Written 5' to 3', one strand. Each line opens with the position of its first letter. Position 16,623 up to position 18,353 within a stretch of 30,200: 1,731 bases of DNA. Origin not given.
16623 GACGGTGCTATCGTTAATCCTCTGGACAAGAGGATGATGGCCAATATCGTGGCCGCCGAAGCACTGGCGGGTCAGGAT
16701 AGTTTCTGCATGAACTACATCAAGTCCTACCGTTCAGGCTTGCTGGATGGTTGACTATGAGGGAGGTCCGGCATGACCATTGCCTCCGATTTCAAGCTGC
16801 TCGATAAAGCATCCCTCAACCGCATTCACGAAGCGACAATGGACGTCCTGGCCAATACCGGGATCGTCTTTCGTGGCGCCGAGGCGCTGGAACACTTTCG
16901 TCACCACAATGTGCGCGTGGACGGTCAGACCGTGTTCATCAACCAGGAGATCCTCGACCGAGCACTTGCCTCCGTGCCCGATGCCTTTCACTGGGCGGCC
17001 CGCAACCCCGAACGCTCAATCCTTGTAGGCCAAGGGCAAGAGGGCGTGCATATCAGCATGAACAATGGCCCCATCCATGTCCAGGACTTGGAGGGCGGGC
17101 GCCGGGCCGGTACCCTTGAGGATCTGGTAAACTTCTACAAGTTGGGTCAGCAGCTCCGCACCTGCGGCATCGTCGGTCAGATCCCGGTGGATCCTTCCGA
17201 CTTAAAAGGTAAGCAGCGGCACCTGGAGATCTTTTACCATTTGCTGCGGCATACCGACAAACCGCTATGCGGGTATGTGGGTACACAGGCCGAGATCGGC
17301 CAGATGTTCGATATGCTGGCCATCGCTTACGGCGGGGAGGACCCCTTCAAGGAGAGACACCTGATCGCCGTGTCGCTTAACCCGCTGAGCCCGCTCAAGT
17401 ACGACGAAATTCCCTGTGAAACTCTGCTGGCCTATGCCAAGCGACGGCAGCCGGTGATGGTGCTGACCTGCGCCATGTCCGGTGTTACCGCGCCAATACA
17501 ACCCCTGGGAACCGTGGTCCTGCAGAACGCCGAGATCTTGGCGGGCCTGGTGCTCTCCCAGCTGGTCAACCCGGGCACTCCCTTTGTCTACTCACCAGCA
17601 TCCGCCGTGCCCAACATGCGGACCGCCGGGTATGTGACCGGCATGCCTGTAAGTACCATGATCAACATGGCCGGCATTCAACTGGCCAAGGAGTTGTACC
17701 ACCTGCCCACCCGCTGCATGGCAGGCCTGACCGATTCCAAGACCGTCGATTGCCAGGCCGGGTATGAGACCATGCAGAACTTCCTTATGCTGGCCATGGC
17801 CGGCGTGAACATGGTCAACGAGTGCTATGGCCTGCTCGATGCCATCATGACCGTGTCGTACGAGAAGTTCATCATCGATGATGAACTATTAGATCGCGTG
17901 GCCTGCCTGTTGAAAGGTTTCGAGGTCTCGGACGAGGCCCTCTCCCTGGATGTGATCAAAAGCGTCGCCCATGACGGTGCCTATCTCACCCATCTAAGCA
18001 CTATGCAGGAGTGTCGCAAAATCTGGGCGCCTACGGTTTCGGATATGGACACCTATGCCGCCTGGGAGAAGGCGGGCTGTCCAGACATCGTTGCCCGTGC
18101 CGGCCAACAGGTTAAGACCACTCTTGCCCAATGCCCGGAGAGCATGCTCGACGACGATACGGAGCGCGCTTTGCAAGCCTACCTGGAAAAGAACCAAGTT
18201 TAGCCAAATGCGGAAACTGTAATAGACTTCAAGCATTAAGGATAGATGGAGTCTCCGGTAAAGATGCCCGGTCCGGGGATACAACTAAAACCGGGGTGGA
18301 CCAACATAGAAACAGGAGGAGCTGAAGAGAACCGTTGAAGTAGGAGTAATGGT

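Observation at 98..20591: Candidate undescribed anaerobic pathway for N-methylated taurines: demethylation modules physically joined to Xsc desulfonation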

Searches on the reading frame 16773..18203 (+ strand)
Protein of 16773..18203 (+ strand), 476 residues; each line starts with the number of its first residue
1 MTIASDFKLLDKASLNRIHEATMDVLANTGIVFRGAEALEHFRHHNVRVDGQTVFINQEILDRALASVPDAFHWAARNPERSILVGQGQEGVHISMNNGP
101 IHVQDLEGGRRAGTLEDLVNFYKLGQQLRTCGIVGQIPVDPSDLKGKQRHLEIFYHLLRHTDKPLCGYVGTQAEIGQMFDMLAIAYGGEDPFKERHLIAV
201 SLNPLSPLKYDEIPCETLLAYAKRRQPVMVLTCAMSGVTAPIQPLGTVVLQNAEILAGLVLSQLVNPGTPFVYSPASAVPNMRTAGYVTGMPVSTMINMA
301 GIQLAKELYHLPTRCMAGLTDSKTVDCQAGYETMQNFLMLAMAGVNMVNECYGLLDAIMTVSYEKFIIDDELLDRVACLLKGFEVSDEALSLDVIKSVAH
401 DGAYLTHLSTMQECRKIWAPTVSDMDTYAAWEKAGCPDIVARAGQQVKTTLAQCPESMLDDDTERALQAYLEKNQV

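Call 4: search_protein_families(library=pfam, proteins=[window:16773-18203:+])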
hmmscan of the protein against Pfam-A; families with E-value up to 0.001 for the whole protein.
window:16773-18203:+ (476 aa): 1 family
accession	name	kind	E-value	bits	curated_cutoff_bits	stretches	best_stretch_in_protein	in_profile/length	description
PF06253.16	MTTB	-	1.9e-114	382.9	25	1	6-474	30-495/500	Trimethylamine methyltransferase (MTTB)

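Call 8: search_protein_families(library=ncbifam, proteins=[window:16773-18203:+], max_evalue=1e-10)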
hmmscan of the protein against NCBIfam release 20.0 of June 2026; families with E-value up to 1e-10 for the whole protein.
window:16773-18203:+ (476 aa): 1 family
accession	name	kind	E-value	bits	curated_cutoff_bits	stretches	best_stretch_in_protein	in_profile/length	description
TIGR02369.2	trimeth_pyl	equivalog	8.2e-99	331.2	525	1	7-473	3-467/469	[trimethylamine--corrinoid protein] Co-methyltransferase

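Call 10: find_homologous_proteins(query=window:16773-18203:+, max_evalue=1e-20)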
Query window:16773-18203:+ (476 aa): 901 proteins with E <= 1e-20 among 8000 candidates; the best 120 are listed.
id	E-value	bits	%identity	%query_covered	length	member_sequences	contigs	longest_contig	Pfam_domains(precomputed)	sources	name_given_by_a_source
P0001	0.0e+0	1075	99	100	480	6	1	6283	PF06253.17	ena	-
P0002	6.7e-251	851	78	100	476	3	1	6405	PF06253.17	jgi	jgi:trimethylamine--corrinoid protein Co-methyltransferase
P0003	7.6e-206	702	63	99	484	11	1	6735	PF06253.17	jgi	jgi:trimethylamine--corrinoid protein Co-methyltransferase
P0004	5.6e-204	696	62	99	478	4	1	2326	PF06253.17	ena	-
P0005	2.1e-203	694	62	99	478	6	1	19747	PF06253.17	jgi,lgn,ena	-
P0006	9.6e-202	689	63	99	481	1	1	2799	PF06253.17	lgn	-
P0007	1.7e-201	688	62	99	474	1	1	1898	PF06253.17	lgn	-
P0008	1.2e-200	685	61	99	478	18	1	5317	PF06253.17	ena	-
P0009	1.7e-200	685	61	99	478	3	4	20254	PF06253.17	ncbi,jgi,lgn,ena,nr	ncbi:MAG TPA: hypothetical protein DHV36_12795 [Desulfobacteraceae bacterium]|nr:hypothetical protei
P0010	5.8e-200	683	63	99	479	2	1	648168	PF06253.17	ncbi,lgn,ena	-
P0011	3.1e-199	680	61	99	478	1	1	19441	PF06253.17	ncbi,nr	ncbi:MAG: trimethylamine methyltransferase family protein [Desulfobacterales bacterium]|nr:trimethyl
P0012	3.5e-199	680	61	99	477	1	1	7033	PF06253.17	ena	-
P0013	5.3e-199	680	61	99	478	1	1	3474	PF06253.17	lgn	-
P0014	5.5e-199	680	60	99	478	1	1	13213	PF06253.17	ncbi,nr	ncbi:MAG: trimethylamine methyltransferase family protein [Desulfobacterales bacterium]|nr:trimethyl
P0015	8.1e-199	679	60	99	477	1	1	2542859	PF06253.17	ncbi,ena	-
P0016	2.3e-197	674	61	99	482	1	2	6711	PF06253.17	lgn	-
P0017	3.0e-197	674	61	100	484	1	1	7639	PF06253.17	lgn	-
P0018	4.1e-197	673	60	99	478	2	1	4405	PF06253.17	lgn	-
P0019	3.7e-195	667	60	99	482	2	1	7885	PF06253.17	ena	-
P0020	4.5e-195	667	60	99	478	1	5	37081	PF06253.17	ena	-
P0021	7.6e-195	666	59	99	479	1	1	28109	PF06253.17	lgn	-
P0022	8.2e-195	666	59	99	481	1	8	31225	PF06253.17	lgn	-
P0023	9.0e-195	666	59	99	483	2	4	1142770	PF06253.17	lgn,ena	-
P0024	1.3e-194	665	59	99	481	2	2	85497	PF06253.17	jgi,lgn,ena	-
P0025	1.8e-194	665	60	100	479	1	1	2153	PF06253.17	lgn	-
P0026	5.6e-193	660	60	99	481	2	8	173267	PF06253.17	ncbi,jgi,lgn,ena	-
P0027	1.1e-192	659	58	99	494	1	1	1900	PF06253.17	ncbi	-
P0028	3.2e-192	657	59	100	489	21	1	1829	PF06253.17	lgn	-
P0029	3.4e-192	657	59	99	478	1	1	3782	PF06253.17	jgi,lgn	-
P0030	3.4e-192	657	60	99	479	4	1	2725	PF06253.17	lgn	-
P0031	2.7e-191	654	59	99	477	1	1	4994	PF06253.17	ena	-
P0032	5.8e-191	653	58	99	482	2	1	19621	PF06253.17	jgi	-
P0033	1.7e-190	652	59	99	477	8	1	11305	PF06253.17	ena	-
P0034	3.5e-190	651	59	99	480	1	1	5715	PF06253.17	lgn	-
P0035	2.5e-189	648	59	99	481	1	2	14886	PF06253.17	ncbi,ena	-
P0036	4.5e-189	647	59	99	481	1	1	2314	PF06253.17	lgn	-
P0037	1.8e-187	642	57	99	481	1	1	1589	PF06253.17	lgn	-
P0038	9.5e-187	639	57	99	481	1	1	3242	PF06253.17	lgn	-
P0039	4.3e-186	637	59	99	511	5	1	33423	PF06253.17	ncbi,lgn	-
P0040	9.9e-186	636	57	99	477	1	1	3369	PF06253.17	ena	-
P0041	1.8e-184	632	57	99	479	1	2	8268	PF06253.17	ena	-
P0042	2.6e-183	628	57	96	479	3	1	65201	PF06253.17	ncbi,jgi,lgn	ncbi:MAG: trimethylamine--corrinoid protein Co-methyltransferase [Desulforhopalus sp.]|jgi:trimethyl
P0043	4.5e-182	624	57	96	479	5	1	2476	PF06253.17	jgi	jgi:trimethylamine--corrinoid protein Co-methyltransferase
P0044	5.5e-182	624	56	99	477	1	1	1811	PF06253.17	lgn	-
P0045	5.9e-182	623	56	96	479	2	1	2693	PF06253.17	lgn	-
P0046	8.2e-181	620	57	98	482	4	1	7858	PF06253.17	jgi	jgi:trimethylamine--corrinoid protein Co-methyltransferase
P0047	3.1e-180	618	55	99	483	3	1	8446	PF06253.17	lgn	-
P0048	1.4e-179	616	56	99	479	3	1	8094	PF06253.17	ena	-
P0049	3.8e-179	614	56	96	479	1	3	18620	PF06253.17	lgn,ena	-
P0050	2.5e-178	612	56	98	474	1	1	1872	PF06253.17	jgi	jgi:trimethylamine--corrinoid protein Co-methyltransferase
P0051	2.7e-175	602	57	99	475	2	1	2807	PF06253.17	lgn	-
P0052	2.8e-175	601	54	100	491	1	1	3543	PF06253.17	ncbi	-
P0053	3.6e-175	601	54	99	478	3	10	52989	PF06253.17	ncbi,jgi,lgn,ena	-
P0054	4.8e-175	601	56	99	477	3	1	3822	PF06253.17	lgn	-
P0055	6.4e-170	584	55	100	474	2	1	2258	PF06253.17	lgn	-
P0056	3.0e-169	582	55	100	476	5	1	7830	PF06253.17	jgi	jgi:trimethylamine---corrinoid protein Co-methyltransferase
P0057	6.9e-169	580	55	99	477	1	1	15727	PF06253.17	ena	-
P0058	1.3e-167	576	54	100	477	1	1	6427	PF06253.17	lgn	-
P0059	1.9e-167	576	53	100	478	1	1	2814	PF06253.17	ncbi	-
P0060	3.2e-167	575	54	99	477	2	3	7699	PF06253.17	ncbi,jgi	ncbi:MAG: trimethylamine methyltransferase family protein [Desulfobacterales bacterium]|jgi:trimethy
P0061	3.9e-167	575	52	99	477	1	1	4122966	PF06253.17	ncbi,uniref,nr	ncbi:trimethylamine methyltransferase family protein [Tepidibacter hydrothermalis]|uniref:Methyltran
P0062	8.9e-167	573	52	99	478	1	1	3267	PF06253.17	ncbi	-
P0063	1.2e-166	573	52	99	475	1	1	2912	PF06253.17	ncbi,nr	ncbi:MAG: hypothetical protein GY859_12955, partial [Desulfobacterales bacterium]|nr:hypothetical pr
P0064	4.9e-166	571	54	100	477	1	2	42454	PF06253.17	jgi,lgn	jgi:trimethylamine--corrinoid protein Co-methyltransferase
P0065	5.3e-166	571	52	99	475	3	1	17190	PF06253.17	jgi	jgi:trimethylamine--corrinoid protein Co-methyltransferase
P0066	6.0e-166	571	53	100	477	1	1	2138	PF06253.17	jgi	jgi:trimethylamine---corrinoid protein Co-methyltransferase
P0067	1.4e-165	569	53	99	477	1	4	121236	PF06253.17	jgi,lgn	-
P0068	2.0e-165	569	52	99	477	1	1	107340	PF06253.17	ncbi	-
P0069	2.8e-164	565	53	99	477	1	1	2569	PF06253.17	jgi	jgi:trimethylamine---corrinoid protein Co-methyltransferase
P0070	3.8e-164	565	54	99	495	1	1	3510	PF06253.17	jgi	jgi:trimethylamine--corrinoid protein Co-methyltransferase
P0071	3.0e-163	562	52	100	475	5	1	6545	PF06253.17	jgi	-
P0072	4.3e-163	561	51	100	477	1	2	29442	PF06253.17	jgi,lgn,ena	-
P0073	4.7e-163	561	52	99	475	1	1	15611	PF06253.17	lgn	-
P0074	4.1e-162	558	51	99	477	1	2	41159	PF06253.17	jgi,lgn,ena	jgi:trimethylamine---corrinoid protein Co-methyltransferase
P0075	9.3e-162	557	51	99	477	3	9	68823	PF06253.17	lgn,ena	-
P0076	5.5e-161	554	52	99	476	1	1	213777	PF06253.17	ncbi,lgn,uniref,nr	ncbi:trimethylamine methyltransferase family protein [Desulforhopalus singaporensis]|uniref:Methyltr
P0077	5.6e-161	554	50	100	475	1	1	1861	PF06253.17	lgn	-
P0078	8.2e-161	554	54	99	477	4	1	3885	PF06253.17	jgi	jgi:trimethylamine--corrinoid protein Co-methyltransferase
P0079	2.4e-160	552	51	100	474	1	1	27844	PF06253.17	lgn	-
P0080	1.8e-159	549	52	100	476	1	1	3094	PF06253.17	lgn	-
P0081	2.9e-159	549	51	100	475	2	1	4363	PF06253.17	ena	-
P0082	7.2e-159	547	52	100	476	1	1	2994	PF06253.17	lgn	-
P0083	4.2e-158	545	50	99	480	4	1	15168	PF06253.17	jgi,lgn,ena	-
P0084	5.3e-157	541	50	97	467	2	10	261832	PF06253.17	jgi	-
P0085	6.5e-157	541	51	99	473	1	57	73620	PF06253.17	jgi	jgi:trimethylamine---corrinoid protein Co-methyltransferase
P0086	9.7e-157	540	52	100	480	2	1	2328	PF06253.17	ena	-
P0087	2.0e-156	539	51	97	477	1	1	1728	PF06253.17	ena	-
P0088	5.2e-156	538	50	97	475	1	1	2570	PF06253.17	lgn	-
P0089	4.0e-155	535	50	97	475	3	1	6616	PF06253.17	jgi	jgi:trimethylamine--corrinoid protein Co-methyltransferase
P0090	1.5e-154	533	48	100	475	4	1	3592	PF06253.17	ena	-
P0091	1.1e-153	530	47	100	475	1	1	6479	PF06253.17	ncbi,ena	-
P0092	1.2e-153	530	49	100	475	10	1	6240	PF06253.17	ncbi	-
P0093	1.8e-153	530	49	99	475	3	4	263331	PF06253.17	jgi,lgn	jgi:trimethylamine--corrinoid protein Co-methyltransferase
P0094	3.5e-153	529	47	100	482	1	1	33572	PF06253.17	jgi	jgi:trimethylamine--corrinoid protein Co-methyltransferase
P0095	4.1e-153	528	48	99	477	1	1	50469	PF06253.17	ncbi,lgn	ncbi:MAG: trimethylamine methyltransferase family protein [Bacillota bacterium]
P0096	5.5e-153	528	49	99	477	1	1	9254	PF06253.17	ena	-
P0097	7.0e-153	528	48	100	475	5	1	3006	PF06253.17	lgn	-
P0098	1.5e-152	527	49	100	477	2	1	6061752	PF06253.17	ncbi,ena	-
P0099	2.5e-152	526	50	99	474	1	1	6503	PF06253.17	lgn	-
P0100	4.9e-152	525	49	98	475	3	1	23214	PF06253.17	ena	-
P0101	7.4e-152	524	50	99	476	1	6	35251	PF06253.17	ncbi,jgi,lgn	ncbi:MAG: trimethylamine methyltransferase family protein [Bacillota bacterium]|jgi:trimethylamine--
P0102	1.2e-151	524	49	100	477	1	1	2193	PF06253.17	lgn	-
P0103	1.2e-151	524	49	99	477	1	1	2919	PF06253.17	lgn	-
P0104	1.7e-151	523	49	95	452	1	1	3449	PF06253.17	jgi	jgi:trimethylamine--corrinoid protein Co-methyltransferase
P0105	1.2e-150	520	48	99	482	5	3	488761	PF06253.17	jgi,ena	-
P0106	7.5e-150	518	48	100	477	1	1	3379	PF06253.17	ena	-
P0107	1.9e-148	513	49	99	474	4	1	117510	PF06253.17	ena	-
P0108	1.0e-147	511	47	100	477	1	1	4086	PF06253.17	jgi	jgi:trimethylamine--corrinoid protein Co-methyltransferase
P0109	1.6e-147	510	48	99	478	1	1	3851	PF06253.17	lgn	-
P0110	5.2e-147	508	48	99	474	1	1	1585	PF06253.17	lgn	-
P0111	7.7e-147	508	48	99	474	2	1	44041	PF06253.17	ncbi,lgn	-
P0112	1.2e-146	507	48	99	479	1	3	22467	PF06253.17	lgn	-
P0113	1.8e-146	506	49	99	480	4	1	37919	PF06253.17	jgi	jgi:trimethylamine--corrinoid protein Co-methyltransferase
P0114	2.5e-145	503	50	99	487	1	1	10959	PF06253.17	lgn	-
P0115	6.5e-145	501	48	99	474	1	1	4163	PF06253.17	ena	-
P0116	9.0e-145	501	47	99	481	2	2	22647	PF06253.17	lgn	-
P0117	1.7e-144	500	48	98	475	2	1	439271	PF06253.17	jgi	-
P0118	1.9e-144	500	47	100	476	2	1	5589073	PF06253.17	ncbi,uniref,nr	ncbi:MttB4 [Desulforapulum autotrophicum HRM2]|uniref:Methyltransferase n=1 Tax=Desulforapulum autot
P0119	2.2e-144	500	48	99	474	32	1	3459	PF06253.17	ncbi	-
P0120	2.3e-144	500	47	100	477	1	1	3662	PF06253.17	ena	-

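Call 12: search_solved_structures(query=window:16773-18203:+, show_alignments=2)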
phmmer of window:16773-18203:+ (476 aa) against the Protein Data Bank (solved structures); distinct sequences matched with E-value up to 0.001: 5.
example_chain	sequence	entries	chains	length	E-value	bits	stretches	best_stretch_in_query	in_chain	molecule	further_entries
9yce_A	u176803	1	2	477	2.3e-90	306.6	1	7-472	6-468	Glycine betaine methyltransferase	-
2qne_A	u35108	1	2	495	2.3e-90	306.6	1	7-472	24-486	Putative methyltransferase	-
4yyc_A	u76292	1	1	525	1.9e-60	208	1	6-474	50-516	Putative trimethylamine methyltransferase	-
7xcl_A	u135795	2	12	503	1.1e-42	149.5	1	9-473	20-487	Trimethylamine methyltransferase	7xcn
7xcm_A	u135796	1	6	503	1.4e-42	149.1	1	9-473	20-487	Trimethylamine methyltransferase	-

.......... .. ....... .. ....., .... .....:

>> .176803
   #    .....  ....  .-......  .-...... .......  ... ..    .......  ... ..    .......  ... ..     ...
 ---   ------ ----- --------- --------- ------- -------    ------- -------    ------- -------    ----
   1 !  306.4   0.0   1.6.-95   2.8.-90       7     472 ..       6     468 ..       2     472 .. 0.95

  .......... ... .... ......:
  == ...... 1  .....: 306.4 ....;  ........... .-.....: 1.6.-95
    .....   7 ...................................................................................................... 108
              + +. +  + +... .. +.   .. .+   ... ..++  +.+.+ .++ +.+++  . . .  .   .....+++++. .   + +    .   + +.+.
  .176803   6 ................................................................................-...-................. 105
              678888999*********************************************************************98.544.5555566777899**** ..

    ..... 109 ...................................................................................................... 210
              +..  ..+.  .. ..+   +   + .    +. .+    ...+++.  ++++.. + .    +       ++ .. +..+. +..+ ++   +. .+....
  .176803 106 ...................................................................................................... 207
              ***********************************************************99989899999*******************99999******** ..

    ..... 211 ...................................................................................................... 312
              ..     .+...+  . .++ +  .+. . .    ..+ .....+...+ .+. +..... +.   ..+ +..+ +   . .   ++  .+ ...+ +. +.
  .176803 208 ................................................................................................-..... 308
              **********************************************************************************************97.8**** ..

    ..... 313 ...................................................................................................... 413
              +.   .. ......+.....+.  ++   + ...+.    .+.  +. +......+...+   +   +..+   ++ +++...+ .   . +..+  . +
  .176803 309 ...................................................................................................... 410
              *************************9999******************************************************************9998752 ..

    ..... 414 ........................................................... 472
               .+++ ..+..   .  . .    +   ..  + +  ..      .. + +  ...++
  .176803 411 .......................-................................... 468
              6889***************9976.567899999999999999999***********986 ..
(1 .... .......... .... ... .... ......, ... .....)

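Call 15: find_encoding_contigs(protein=P0001, flank=10000, max_places=4)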
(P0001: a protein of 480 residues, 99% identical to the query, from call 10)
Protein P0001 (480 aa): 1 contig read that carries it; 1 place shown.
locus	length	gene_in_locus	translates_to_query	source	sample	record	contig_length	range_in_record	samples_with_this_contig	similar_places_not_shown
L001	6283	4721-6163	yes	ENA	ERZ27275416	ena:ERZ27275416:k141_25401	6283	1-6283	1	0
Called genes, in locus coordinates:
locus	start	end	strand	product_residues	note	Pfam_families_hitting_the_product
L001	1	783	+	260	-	?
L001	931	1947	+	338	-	PF04069:OpuAC, PF13379:NMT1_2, PF09084:NMT1, PF12974:Phosphonate-bd (faint), PF16868:NMT1_3 (faint)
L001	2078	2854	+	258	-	PF00005:ABC_tran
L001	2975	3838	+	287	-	PF00528:BPD_transp_1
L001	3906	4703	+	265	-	PF00809:Pterin_bind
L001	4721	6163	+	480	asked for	PF06253:MTTB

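Call 16: find_encoding_contigs(protein=P0002, flank=10000, max_places=3)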
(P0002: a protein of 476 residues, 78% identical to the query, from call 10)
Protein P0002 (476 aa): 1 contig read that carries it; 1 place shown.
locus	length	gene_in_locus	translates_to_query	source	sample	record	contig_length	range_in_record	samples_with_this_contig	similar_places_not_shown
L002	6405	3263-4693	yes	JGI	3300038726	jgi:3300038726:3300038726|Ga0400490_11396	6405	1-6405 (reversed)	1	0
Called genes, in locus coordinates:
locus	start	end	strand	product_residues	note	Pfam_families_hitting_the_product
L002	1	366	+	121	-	?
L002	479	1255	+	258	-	PF00005:ABC_tran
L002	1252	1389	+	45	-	-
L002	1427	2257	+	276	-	PF00528:BPD_transp_1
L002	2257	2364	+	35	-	-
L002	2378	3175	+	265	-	PF00809:Pterin_bind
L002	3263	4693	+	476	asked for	PF06253:MTTB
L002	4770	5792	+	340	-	PF06253:MTTB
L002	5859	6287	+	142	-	PF06253:MTTB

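Call 17: find_encoding_contigs(protein=P0010, flank=10000, max_places=3)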
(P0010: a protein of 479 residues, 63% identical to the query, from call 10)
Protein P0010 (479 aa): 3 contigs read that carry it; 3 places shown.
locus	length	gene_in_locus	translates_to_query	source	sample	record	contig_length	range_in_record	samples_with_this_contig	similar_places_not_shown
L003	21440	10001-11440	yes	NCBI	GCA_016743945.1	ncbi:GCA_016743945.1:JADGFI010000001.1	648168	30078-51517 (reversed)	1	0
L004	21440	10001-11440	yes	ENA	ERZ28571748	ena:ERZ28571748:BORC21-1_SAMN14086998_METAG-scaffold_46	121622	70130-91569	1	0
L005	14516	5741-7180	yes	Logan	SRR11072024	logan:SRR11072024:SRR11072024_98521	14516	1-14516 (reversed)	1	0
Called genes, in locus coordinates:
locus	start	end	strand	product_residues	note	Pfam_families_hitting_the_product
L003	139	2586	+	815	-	PF00890:FAD_binding_2 (weak), PF01266:DAO, PF01494:FAD_binding_3 (faint), PF13450:NAD_binding_8 (weak), PF16350:FAO_M, PF01571:GCV_T, PF08669:GCV_T_C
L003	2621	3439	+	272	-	PF01012:ETF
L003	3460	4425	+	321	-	PF01012:ETF, PF00766:ETF_alpha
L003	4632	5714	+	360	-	PF04069:OpuAC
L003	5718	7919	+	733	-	PF02743:dCache_1, PF00672:HAMP, PF00512:HisKA, PF02518:HATPase_c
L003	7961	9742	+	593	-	PF00072:Response_reg, PF13188:PAS_8 (weak), PF00158:Sigma54_activat, PF13191:AAA_16 (weak), PF14532:Sigma54_activ_2, PF07728:AAA_5, PF25601:AAA_lid_14, PF02954:HTH_8, +2 more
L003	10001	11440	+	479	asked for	PF06253:MTTB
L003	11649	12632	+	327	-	PF06253:MTTB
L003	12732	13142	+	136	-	PF06253:MTTB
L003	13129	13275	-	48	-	-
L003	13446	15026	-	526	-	PF02028:BCCT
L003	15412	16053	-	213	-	PF00152:tRNA-synt_2 (faint), PF01409:tRNA-synt_2d (weak)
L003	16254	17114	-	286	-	PF21455:PylD_N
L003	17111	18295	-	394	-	PF21360:PylC-like_N (weak), PF02655:ATP-grasp_3, PF02786:CPSase_L_D2 (weak), PF13535:ATP-grasp_4 (weak), PF15632:ATPgrasp_Ter (weak)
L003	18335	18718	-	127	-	-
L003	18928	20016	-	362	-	PF04055:Radical_SAM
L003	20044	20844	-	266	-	PF00809:Pterin_bind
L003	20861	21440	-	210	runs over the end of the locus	PF02607:B12-binding_2, PF02310:B12-binding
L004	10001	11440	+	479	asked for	PF06253:MTTB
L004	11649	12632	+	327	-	PF06253:MTTB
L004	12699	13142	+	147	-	PF06253:MTTB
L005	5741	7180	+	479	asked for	PF06253:MTTB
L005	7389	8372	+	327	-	PF06253:MTTB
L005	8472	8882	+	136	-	PF06253:MTTB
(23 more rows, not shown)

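Call 18: find_encoding_contigs(protein=P0015, flank=10000, max_places=3)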
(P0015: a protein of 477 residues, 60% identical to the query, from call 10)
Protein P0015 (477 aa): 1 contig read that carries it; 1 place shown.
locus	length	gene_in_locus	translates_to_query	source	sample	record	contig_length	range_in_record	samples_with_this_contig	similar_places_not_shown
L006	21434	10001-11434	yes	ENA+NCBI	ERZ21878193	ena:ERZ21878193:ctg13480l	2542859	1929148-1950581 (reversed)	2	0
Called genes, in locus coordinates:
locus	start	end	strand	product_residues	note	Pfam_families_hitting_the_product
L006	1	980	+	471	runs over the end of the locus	PF13091:PLDc_2, PF00614:PLDc (weak), PF13091:PLDc_2, PF00614:PLDc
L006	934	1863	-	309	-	PF03372:Exo_endo_phos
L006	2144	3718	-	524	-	PF00989:PAS, PF08448:PAS_4 (weak), PF13426:PAS_9, PF00158:Sigma54_activat, PF14532:Sigma54_activ_2, PF07728:AAA_5, PF25601:AAA_lid_14, PF18024:HTH_50, +2 more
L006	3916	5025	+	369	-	PF04069:OpuAC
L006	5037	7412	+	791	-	PF02743:dCache_1, PF00672:HAMP (weak), PF13188:PAS_8 (weak), PF00512:HisKA, PF02518:HATPase_c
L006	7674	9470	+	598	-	PF00072:Response_reg, PF00158:Sigma54_activat, PF13191:AAA_16 (weak), PF14532:Sigma54_activ_2, PF00004:AAA (weak), PF07728:AAA_5, PF25601:AAA_lid_14, PF02954:HTH_8, +2 more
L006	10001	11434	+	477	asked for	PF06253:MTTB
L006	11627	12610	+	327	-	PF06253:MTTB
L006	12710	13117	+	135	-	PF06253:MTTB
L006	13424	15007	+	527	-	PF02028:BCCT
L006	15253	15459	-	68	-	PF13749:HATPase_c_4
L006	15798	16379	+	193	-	PF05685:Uma2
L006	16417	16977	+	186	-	PF13527:Acetyltransf_9, PF00583:Acetyltransf_1, PF13508:Acetyltransf_7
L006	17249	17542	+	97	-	PF04365:BrnT_toxin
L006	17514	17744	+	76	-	-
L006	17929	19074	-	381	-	PF10518:TAT_signal (weak)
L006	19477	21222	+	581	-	PF13531:SBP_bac_11, PF13519:VWA_2 (weak), PF13768:VWA_3 (weak)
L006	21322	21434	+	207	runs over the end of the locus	PF10112:Halogen_Hydrol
